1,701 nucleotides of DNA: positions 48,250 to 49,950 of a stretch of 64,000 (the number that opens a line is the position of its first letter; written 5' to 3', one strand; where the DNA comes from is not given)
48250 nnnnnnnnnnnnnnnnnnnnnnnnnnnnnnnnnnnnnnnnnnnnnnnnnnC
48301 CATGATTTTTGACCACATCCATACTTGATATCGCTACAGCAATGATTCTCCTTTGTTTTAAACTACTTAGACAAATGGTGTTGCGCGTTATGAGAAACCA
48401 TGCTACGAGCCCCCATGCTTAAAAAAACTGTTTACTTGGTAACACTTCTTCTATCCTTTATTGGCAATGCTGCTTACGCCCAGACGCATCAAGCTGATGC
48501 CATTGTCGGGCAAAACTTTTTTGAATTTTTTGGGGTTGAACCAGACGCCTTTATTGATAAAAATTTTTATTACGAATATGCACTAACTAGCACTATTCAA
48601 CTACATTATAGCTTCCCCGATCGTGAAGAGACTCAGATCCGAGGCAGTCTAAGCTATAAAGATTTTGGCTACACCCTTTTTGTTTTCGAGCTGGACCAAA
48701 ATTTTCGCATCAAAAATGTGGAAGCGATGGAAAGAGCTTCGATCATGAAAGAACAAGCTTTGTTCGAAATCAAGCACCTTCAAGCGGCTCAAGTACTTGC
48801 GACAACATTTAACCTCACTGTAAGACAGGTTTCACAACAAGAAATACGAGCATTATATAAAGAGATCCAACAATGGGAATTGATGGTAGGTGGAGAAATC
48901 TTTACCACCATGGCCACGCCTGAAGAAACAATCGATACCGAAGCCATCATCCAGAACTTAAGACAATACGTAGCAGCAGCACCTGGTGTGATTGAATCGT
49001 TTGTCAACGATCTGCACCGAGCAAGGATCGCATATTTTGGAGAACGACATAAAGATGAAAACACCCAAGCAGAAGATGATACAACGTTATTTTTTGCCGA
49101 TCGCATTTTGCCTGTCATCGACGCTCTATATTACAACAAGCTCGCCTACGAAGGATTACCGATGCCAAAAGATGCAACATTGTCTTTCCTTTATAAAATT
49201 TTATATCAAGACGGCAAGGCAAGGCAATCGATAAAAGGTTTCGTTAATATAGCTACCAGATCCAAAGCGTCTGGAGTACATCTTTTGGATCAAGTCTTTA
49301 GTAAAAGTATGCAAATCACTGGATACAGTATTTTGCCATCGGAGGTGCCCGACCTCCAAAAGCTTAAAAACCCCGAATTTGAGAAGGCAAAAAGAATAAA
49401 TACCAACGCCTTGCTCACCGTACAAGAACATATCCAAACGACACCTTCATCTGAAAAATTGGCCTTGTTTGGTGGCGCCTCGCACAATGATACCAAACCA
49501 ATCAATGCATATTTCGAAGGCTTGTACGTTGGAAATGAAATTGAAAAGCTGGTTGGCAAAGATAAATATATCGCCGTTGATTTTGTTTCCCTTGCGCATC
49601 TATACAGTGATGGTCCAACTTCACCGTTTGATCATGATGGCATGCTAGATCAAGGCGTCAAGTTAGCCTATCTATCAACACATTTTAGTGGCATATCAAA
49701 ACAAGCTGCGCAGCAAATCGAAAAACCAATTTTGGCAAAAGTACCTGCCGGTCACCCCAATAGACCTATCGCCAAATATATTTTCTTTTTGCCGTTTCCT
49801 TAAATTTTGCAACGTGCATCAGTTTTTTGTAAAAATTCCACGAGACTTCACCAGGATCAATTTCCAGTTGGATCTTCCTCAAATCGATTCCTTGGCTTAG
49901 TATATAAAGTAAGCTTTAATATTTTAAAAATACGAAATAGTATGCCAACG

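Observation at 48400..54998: Accessory-looking block: four signal-peptide hypotheticals, a GFA/VOC pair and an ankyrin-repeat remnant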

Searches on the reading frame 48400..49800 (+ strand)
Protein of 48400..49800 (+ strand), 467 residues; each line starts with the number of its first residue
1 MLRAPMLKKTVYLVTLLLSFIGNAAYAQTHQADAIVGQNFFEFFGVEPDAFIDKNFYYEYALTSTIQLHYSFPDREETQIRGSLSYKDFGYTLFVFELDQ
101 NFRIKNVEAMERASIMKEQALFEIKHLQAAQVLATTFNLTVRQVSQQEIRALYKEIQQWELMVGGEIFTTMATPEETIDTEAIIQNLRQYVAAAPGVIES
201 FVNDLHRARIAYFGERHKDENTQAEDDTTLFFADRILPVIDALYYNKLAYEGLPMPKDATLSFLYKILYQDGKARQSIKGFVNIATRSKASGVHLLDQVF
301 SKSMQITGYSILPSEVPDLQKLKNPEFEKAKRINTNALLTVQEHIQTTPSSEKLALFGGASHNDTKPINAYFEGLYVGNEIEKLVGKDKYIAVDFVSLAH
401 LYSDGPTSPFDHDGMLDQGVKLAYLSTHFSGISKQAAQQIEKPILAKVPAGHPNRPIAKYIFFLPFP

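Call 5: search_protein_families(library=pfam, proteins=[window:48400-49800:+], max_evalue=0.1)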
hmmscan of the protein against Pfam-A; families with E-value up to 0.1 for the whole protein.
window:48400-49800:+ (467 aa): 2 families
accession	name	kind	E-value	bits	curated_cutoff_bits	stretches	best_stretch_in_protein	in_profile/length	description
PF21544.3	PorZ_N_b_propeller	-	0.023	15.4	27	1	98-161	58-121/154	TSS9, PorZ, N-terminal beta-propeller domain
PF19924.4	DUF6387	-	0.033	14.2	28.9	0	107-280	57-232/258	Family of unknown function (DUF6387)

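Call 8: search_protein_families(library=ncbifam, proteins=[window:48400-49800:+], max_evalue=0.1)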
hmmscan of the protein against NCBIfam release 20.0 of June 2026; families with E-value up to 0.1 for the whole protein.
window:48400-49800:+ (467 aa): 0 families

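Call 12: find_homologous_proteins(query=window:48400-49800:+, max_evalue=0.001)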
Query window:48400-49800:+ (467 aa): 1 proteins with E <= 0.001 among 7150 candidates.
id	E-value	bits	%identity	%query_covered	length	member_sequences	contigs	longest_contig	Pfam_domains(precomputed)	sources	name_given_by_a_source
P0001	0.0e+0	1030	100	99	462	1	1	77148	-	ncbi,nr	ncbi:MAG: hypothetical protein KDK51_00245 [Deltaproteobacteria bacterium]|nr:hypothetical protein [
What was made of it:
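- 48415..49803 (+): Protein A (462 aa, MCB1196776.1). It has a Sec signal peptide (aa 1-22), an N-terminal region of unknown fold (aa 23-170) and a C-terminal TIKI/Ere/ChaN-like domain. Self-only hit in call 12.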

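Call 13: find_encoding_contigs(protein=P0001, flank=10000, max_places=5)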
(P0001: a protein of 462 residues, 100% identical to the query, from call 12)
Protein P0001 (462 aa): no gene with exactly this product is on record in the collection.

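Call 31: search_solved_structures(query=window:48400-49800:+, max_evalue=10)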
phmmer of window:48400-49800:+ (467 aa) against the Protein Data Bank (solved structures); distinct sequences matched with E-value up to 10: 0.

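Call 39: search_protein_representatives(protein=window:48415-49800:+)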
Query: 462 residues. Proteins with E-value up to 0.001 (for the whole library): 6; up to 1e-10: 3; up to 1e-30: 2. The best 6 are listed.
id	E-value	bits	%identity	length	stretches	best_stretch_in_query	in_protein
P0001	0.0e+00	1030.2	100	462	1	1-462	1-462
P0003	4.7e-58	213.7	35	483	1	2-460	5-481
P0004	1.1e-18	84.0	34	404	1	181-403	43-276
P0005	1.2e-07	47.6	29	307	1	174-399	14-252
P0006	8.1e-05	38.3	28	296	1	176-460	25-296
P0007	8.9e-04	34.8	29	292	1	194-391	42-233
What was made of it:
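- Closest known: TIKI / erythromycin esterase. Different: The family is extremely rare, with 6 clusters among 1.84 billion representatives (call 39).
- A full HMMER scan of 1.84 billion representatives finds five relatives (call 39).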

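Call 41: search_protein_families(library=pfam, alignment_id=A1, max_evalue=10)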
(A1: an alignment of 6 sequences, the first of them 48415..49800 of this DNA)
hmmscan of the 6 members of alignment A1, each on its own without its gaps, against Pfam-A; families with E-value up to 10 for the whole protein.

A. member 1, window:48415-49800:+ (462 aa): 2 families
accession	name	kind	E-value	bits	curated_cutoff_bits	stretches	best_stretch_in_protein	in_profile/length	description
PF21544.3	PorZ_N_b_propeller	-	0.022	15.5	27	1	93-156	58-121/154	TSS9, PorZ, N-terminal beta-propeller domain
PF19924.4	DUF6387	-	0.032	14.2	28.9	1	102-275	57-232/258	Family of unknown function (DUF6387)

B. families by the number of members that match (of 6 scanned): 4 families
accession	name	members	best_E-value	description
PF21544.3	PorZ_N_b_propeller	1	0.022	TSS9, PorZ, N-terminal beta-propeller domain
PF19924.4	DUF6387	1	0.032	Family of unknown function (DUF6387)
PF08841.16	DDR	1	0.23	Diol dehydratase reactivase ATPase-like domain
PF00108.29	Thiolase_N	1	0.24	Thiolase, N-terminal domain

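Call 42: search_solved_structures(query=A1, max_evalue=10, show_alignments=3)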
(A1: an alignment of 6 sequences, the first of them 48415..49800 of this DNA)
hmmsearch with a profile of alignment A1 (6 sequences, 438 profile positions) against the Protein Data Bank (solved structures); distinct sequences matched with E-value up to 10: 0.
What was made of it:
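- Closest known: TIKI / erythromycin esterase. Different: No Pfam model of the superfamily detects A or any of its five relatives (calls 5, 41), and PDB sequence and profile searches are empty (calls 31, 42).
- Tried and rejected: The A-family profile search was empty (call 42).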

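Call 44: find_encoding_contigs(protein=P0003, flank=10000, max_places=5)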
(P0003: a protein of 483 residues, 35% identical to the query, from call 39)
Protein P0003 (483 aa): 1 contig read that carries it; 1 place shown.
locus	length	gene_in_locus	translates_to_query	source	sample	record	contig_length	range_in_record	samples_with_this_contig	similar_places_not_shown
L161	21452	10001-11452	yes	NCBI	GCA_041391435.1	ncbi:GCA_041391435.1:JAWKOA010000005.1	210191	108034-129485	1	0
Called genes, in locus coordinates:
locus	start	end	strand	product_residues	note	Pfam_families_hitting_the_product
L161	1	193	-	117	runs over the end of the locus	PF03773:ArsP_1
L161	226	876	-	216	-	PF03773:ArsP_1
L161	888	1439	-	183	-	PF12802:MarR_2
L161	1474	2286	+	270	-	PF01040:UbiA (weak)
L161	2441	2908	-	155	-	-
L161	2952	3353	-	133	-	-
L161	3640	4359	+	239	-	-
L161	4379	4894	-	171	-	PF13302:Acetyltransf_3, PF13420:Acetyltransf_4, PF00583:Acetyltransf_1, PF13508:Acetyltransf_7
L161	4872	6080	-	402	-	PF00083:Sugar_tr, PF07690:MFS_1, PF12832:MFS_1_like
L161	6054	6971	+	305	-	PF14240:YHYH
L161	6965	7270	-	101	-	PF04994:TfoX_C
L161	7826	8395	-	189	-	-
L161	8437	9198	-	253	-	PF03741:TerC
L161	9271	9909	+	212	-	-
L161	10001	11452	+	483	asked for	-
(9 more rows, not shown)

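Call 47: find_encoding_contigs(protein=P0004, flank=8000, max_places=4)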
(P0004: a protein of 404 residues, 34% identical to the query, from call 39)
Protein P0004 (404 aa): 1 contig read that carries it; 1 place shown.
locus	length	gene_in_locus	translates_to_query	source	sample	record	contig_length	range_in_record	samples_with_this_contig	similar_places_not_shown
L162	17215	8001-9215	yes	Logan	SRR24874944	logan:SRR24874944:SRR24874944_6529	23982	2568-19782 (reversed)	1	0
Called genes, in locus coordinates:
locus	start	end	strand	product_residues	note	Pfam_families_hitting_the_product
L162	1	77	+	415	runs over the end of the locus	PF13657:Couple_hipA, PF07804:HipA_C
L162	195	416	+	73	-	-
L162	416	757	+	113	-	-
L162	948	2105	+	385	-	PF01436:NHL (faint), PF25021:TEN_NHL (weak)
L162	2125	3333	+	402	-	-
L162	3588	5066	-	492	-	PF18413:Neuraminidase (faint)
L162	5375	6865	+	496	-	PF12544:LAM_C (weak)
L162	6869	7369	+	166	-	PF00583:Acetyltransf_1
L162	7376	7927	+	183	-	PF22381:Staph_reg_Sar_Rot, PF01047:MarR, PF12802:MarR_2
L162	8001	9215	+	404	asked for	-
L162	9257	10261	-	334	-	PF14027:Questin_oxidase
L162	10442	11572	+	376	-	PF13173:AAA_14, PF13635:DUF4143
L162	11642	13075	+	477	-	-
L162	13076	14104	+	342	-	PF24827:AstE_AspA_cat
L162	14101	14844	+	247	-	PF00069:Pkinase, PF07714:PK_Tyr_Ser-Thr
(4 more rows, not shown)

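Call 48: find_encoding_contigs(protein=P0005, flank=8000, max_places=4)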
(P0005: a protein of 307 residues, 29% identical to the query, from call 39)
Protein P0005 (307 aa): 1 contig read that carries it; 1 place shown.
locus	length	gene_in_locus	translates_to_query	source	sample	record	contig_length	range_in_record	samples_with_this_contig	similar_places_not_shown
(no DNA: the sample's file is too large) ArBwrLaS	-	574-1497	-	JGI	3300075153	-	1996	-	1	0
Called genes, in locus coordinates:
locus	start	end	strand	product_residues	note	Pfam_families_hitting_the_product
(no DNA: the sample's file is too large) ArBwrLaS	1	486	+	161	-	?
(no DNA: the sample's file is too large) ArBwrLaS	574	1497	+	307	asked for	-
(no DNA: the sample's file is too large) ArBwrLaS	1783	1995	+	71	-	?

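Call 51: predict_structure(alignment_id=A1)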
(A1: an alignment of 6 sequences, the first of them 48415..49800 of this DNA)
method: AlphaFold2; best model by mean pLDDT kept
length: 462 residues; sequences in the alignment: 6
mean_pLDDT: 54.4   pTM: 0.55
mean pLDDT of the five models: 54.4, 53.6, 52.7, 48.3, 47.2
residues with pLDDT >= 90: 25; 70-90: 118; 50-70: 90; < 50: 229
segments of 3 or more residues with pLDDT < 50: 1-139, 147-170, 317-328, 358-370, 398-416, 446-454, 458-462
pLDDT, mean of each block of 10 residues (from residue 1): 34 27 29 30 29 27 30 26 29 34 30 33 39 41 50 37 33 80 82 86 86 53 82 91 85 60 66 73 83 89 72 49 50 82 78 62 34 72 79 55 34 47 52 66 55 45 34
secondary structure, 60 per line:
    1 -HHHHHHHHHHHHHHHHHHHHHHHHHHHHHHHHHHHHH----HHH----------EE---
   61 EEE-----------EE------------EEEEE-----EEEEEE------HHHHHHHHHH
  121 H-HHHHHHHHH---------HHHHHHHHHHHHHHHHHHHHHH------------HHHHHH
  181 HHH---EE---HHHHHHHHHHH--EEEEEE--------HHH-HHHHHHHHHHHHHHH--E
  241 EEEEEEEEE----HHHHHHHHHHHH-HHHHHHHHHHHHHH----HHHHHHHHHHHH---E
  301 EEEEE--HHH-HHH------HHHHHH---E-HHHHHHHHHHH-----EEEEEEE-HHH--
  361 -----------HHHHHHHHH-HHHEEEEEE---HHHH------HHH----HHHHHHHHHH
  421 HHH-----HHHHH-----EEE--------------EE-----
elements in order: H2-38 E61-63 E89-93 E99-104 H111-121 H123-131 H141-162 H175-183 H192-202 E205-210 H223-237 E240-249 H254-265 H267-280 H285-296 E300-305 H321-326 H332-342 E348-354 H372-380 E385-390 H394-397 H411-423 H429-433 E439-441
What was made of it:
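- On TIKI/EreA/ChaN superfamily (protein A): AF2 model with five strands alternating with helices at aa 205-390 (call 51). They sit at the ends of strands 205-210, 240-249 and 348-354 (call 51).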

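Call 58: search_protein_families(library=padloc, proteins=[window:48415-49800:+], max_evalue=0.01)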
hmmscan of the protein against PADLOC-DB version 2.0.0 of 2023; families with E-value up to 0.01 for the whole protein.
window:48415-49800:+ (462 aa): 0 families

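Call 59: search_protein_families(library=phrogs, proteins=[window:48415-49800:+], max_evalue=0.01)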
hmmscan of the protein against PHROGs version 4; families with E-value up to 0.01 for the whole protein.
window:48415-49800:+ (462 aa): 0 families

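Call 61: list_cluster_members(proteins=[P0003, P0004, P0006, P0007, window:51266-51685:+, window:51782-52162:+, window:52276-53115:-, window:53249-54568:-, window:55098-55838:-, P0005])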
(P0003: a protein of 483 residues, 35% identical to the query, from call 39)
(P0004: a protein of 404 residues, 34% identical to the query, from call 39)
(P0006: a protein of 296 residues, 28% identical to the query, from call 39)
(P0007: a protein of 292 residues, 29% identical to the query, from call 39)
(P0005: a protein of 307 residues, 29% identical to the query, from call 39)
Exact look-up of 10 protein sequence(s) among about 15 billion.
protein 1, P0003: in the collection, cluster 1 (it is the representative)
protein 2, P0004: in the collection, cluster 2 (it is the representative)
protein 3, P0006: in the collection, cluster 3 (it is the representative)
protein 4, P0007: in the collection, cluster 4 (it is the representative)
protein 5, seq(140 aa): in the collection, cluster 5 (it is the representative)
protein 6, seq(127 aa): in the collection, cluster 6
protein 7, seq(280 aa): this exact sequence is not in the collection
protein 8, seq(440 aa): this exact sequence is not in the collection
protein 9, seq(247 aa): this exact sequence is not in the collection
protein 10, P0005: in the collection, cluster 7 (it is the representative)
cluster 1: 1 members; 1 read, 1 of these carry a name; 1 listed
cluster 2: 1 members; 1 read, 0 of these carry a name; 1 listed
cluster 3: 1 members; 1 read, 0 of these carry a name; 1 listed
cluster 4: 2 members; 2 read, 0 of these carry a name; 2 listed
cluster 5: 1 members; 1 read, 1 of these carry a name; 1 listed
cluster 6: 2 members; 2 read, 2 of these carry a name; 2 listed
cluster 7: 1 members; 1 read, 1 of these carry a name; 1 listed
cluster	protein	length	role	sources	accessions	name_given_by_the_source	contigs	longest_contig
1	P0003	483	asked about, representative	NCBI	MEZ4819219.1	MAG: hypothetical protein R3A45_04705 [Bdellovibrionota bacterium]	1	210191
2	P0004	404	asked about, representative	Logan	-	-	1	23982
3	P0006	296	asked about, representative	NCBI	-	-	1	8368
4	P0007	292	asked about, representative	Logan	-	-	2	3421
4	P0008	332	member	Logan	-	-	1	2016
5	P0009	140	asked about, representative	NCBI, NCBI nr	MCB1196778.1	MAG: GFA family protein [Deltaproteobacteria bacterium] | GFA family protein [Deltaproteobacteria bacterium]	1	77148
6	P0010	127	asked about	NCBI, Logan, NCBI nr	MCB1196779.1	MAG: VOC family protein [Deltaproteobacteria bacterium] | VOC family protein [Deltaproteobacteria bacterium]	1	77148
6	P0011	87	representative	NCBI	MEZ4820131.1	MAG: VOC family protein, partial [Bdellovibrionota bacterium]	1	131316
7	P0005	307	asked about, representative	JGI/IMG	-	hypothetical protein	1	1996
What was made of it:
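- NCBI labels the congener Bdellovibrionota, a phylum that from general knowledge includes predators (call 61).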

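Call 62: find_encoding_contigs(protein=P0011, flank=10000, max_places=4)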
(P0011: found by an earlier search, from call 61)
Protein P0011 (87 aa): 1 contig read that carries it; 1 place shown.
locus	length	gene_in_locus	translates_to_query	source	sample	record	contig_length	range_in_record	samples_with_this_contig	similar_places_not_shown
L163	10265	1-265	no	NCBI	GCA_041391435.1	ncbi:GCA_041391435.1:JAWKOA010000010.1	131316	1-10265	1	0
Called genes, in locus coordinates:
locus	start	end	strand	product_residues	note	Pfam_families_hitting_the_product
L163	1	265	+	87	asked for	?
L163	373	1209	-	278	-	-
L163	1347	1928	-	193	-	-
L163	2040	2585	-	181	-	-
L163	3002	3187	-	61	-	-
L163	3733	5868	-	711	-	PF01553:Acyltransferase, PF00501:AMP-binding, PF13193:AMP-binding_C (weak)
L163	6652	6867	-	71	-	-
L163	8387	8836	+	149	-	PF10101:DUF2339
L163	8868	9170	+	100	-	-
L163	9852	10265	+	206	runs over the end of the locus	PF10101:DUF2339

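Call 74: search_solved_structures(query=P0009, max_evalue=0.01)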
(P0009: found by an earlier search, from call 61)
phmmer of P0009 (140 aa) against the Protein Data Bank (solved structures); distinct sequences matched with E-value up to 0.01: 2.
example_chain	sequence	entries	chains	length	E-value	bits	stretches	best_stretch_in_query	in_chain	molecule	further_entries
8ajq_A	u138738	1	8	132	8.5e-07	32.5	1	8-85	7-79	CENP-V/GFA domain-containing protein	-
3fac_A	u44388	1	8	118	0.00066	23.1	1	8-93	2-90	Putative uncharacterized protein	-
